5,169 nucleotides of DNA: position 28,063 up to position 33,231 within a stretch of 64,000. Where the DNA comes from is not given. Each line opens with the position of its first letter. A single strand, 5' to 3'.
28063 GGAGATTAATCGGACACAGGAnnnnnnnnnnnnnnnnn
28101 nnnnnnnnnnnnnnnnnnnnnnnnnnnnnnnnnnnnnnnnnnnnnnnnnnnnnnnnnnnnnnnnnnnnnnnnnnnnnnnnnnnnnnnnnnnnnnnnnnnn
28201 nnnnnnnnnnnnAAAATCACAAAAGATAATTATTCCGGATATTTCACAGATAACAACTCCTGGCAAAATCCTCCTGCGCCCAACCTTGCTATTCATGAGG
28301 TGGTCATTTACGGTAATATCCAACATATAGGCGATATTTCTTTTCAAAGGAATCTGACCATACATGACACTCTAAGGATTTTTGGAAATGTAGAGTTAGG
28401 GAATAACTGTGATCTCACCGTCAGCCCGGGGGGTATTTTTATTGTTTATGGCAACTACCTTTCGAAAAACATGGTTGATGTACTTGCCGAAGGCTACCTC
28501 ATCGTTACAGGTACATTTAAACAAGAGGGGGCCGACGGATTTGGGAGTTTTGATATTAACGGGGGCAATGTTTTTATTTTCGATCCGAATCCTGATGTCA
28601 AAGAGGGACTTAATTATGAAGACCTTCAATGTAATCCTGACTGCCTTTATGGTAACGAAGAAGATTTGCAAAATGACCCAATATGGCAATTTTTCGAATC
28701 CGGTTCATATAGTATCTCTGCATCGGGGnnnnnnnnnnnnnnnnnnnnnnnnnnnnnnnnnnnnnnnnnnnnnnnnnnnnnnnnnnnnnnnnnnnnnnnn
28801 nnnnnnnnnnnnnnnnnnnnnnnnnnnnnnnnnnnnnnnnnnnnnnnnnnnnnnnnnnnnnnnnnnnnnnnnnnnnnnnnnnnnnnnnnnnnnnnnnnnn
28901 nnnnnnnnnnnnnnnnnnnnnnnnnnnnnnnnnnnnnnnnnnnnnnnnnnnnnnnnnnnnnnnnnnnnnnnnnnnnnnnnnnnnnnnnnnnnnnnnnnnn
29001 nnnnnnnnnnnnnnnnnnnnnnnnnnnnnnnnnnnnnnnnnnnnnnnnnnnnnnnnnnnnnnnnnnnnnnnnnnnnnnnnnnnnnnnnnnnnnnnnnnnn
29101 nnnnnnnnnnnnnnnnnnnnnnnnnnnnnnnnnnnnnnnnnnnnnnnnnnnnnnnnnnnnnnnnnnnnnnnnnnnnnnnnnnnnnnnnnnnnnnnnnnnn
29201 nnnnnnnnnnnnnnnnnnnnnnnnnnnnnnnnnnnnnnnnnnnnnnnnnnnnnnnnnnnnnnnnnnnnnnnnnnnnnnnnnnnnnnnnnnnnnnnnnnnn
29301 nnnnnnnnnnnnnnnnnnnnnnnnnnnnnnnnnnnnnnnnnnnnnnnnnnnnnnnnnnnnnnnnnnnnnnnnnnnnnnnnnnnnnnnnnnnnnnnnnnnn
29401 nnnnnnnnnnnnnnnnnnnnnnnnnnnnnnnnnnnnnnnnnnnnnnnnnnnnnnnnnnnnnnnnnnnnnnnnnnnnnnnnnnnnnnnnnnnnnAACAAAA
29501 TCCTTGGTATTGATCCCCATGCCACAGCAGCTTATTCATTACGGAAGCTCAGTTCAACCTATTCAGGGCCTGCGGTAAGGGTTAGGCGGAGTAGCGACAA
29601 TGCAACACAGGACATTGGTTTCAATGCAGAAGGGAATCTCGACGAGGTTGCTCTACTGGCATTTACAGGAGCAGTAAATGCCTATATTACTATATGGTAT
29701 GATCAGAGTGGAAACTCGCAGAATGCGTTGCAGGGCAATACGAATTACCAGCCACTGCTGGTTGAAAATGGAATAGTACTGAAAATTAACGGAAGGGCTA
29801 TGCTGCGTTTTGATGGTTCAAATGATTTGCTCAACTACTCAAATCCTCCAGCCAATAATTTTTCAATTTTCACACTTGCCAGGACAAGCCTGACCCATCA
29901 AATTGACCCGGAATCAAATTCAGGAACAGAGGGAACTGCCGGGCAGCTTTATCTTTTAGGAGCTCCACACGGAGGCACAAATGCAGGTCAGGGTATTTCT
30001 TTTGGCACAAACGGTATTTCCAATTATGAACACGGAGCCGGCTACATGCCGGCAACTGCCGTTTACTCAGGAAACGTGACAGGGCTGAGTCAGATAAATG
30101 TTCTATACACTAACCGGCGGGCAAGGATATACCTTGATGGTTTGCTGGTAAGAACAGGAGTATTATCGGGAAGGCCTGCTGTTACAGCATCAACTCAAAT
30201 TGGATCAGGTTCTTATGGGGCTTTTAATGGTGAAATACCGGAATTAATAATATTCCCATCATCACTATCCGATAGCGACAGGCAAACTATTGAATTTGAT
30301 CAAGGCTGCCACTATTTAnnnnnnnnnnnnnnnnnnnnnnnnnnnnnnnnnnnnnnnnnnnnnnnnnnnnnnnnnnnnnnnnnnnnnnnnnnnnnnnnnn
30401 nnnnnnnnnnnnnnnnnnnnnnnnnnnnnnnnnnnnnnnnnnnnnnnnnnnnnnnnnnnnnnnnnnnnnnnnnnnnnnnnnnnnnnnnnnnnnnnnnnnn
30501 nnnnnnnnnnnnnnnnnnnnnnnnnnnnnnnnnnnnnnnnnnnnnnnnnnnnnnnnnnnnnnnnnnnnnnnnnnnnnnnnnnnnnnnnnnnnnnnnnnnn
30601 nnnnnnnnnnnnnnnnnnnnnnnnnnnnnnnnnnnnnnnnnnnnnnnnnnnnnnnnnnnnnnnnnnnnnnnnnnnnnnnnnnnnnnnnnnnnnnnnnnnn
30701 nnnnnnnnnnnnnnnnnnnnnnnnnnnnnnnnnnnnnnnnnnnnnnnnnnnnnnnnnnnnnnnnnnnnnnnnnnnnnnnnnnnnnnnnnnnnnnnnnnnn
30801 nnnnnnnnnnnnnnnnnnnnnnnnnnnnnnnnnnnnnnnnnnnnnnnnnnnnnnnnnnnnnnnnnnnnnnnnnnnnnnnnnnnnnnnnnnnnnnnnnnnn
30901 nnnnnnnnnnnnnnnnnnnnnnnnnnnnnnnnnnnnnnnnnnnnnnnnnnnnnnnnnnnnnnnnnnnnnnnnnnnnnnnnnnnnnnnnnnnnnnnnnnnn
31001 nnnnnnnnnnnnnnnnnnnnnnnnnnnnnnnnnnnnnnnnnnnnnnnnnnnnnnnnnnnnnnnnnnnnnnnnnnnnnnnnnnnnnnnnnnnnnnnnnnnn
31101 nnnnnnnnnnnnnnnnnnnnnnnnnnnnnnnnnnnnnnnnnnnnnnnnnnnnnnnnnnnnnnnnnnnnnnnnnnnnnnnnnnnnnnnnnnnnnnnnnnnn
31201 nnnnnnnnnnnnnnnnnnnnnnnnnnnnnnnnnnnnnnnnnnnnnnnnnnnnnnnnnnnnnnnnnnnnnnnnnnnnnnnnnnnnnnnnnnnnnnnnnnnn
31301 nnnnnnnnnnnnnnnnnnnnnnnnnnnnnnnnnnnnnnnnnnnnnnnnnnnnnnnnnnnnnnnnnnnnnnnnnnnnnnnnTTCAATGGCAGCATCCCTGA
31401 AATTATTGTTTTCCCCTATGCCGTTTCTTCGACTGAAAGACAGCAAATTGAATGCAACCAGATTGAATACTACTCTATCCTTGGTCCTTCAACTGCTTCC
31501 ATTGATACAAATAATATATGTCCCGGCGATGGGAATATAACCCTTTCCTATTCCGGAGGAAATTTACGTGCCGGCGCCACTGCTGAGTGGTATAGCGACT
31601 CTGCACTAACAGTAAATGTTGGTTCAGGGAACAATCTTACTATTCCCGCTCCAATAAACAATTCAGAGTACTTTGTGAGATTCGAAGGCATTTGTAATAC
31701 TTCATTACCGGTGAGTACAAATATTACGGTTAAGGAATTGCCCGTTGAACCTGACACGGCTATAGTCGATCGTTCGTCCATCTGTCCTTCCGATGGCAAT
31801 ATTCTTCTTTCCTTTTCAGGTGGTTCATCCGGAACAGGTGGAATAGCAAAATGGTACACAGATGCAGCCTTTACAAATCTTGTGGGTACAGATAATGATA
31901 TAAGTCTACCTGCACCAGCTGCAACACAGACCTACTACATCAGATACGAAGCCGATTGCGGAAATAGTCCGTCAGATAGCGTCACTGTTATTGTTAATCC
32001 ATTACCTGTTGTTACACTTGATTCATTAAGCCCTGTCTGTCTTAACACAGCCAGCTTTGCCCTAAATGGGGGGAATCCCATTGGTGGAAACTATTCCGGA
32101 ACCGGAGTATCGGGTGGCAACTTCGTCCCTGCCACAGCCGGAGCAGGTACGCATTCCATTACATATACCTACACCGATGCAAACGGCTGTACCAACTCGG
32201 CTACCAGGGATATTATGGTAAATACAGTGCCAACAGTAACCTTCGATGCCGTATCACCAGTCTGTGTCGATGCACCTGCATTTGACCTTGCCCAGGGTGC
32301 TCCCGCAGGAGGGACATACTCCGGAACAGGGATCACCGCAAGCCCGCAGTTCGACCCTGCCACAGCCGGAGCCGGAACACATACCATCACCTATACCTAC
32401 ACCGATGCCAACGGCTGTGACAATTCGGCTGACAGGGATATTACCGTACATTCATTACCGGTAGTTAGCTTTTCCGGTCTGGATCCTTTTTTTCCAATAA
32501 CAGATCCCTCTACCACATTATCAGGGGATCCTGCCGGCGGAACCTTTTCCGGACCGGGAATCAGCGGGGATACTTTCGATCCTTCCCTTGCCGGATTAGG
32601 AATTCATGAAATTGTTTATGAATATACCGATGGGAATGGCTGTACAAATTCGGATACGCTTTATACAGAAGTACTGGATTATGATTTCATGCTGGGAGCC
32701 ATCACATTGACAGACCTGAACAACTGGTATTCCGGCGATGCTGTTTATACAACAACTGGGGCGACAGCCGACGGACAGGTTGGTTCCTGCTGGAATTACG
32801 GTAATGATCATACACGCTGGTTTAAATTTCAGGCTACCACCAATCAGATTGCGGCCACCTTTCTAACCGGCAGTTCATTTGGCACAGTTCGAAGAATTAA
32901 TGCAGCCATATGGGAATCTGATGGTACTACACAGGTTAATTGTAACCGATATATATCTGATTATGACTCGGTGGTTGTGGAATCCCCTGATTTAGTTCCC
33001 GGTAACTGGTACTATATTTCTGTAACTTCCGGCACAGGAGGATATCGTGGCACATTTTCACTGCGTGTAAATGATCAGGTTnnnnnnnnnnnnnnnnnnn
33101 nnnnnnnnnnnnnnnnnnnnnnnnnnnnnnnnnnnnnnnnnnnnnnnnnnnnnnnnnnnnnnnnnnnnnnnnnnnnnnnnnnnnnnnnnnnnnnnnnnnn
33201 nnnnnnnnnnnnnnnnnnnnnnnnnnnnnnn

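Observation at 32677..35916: Eight tandem copies of an exactly 135-aa two-Cys domain, diverged at DNA level but never in length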

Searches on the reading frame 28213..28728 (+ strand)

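Call 45: search_protein_families(library=pfam, proteins=[window:28213-28728:+], max_evalue=0.1)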
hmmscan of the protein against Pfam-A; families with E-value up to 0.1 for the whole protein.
window:28213-28728:+ (172 aa): 1 family
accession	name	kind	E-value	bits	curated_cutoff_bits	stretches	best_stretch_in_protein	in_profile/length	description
PF04519.19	Bactofilin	-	0.053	14.2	27.9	1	25-64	47-84/98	Polymer-forming cytoskeletal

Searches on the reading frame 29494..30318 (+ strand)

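Call 45: search_protein_families(library=pfam, proteins=[window:29494-30318:+], max_evalue=0.1)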
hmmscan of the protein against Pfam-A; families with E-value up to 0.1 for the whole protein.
window:29494-30318:+ (275 aa): 2 families
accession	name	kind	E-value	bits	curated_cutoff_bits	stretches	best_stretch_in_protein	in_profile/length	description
PF09206.18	ArabFuran-catal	-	5.3e-09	36.1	25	1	11-81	13-84/315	Alpha-L-arabinofuranosidase B, catalytic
PF13385.13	Laminin_G_3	-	0.00012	22.7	27.6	1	186-261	69-148/151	Concanavalin A-like lectin/glucanases superfamily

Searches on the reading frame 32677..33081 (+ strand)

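Call 6: search_protein_families(library=pfam, proteins=[window:32677-33081:+], max_evalue=10)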
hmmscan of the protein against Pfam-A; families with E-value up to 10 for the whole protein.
window:32677-33081:+ (135 aa): 1 family
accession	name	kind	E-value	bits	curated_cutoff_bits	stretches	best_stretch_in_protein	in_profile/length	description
PF00041.27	fn3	-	0.043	14.5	25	1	75-131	33-81/84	Fibronectin type III domain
